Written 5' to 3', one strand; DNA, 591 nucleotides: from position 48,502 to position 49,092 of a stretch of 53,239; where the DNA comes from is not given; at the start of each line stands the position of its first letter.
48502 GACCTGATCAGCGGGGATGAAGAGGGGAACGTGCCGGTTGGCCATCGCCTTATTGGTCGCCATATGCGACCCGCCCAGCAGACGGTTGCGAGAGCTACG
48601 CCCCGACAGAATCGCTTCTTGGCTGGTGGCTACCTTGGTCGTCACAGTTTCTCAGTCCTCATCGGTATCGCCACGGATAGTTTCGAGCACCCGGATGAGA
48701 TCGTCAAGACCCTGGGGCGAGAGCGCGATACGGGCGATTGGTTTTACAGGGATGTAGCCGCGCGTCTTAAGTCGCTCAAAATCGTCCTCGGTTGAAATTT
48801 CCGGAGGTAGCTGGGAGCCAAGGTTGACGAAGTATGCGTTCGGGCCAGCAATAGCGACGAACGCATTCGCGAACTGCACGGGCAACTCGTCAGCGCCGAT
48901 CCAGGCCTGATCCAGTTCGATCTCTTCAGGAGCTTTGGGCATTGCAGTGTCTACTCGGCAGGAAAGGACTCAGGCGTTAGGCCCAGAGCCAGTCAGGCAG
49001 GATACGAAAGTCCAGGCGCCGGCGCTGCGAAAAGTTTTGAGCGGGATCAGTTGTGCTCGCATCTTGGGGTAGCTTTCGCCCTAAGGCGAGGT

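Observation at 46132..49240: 3.1-kb lower-GC accessory cassette bounded by ~100-135-bp imperfect inverted repeats whose outer blocks match Family E palindrome arms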

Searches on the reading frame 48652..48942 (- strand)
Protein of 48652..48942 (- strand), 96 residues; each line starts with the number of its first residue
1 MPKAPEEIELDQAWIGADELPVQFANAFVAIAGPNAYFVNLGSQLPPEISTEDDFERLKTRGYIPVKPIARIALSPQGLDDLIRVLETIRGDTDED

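Call 7: search_protein_families(library=pfam, proteins=[window:48652-48942:-], max_evalue=0.01)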
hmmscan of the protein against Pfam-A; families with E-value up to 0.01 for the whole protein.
window:48652-48942:- (96 aa): 0 families

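Call 24: search_protein_families(library=pfam, proteins=[window:48652-48942:-], max_evalue=10)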
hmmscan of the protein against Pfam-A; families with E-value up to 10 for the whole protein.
window:48652-48942:- (96 aa): 0 families
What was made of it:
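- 48652..48942 (-): Cargo gene 1: a 96-aa protein of unknown function. No Pfam hit at E up to 10 (call 24).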

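Call 25: search_protein_families(library=ncbifam, proteins=[window:48652-48942:-], max_evalue=1)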
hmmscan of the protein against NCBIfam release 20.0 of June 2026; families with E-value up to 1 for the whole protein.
window:48652-48942:- (96 aa): 1 family
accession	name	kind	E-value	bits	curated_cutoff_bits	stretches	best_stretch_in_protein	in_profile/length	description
NF048011.1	SfplDhtHpsGDes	equivalog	0.28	9.4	1000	1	15-49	779-813/821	(2S)-3-sulfopropanediol dehydratase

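Call 45: search_protein_families(library=padloc, proteins=[window:48652-48942:-], max_evalue=1)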
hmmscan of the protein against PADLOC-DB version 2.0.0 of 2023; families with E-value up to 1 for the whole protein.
window:48652-48942:- (96 aa): 0 families
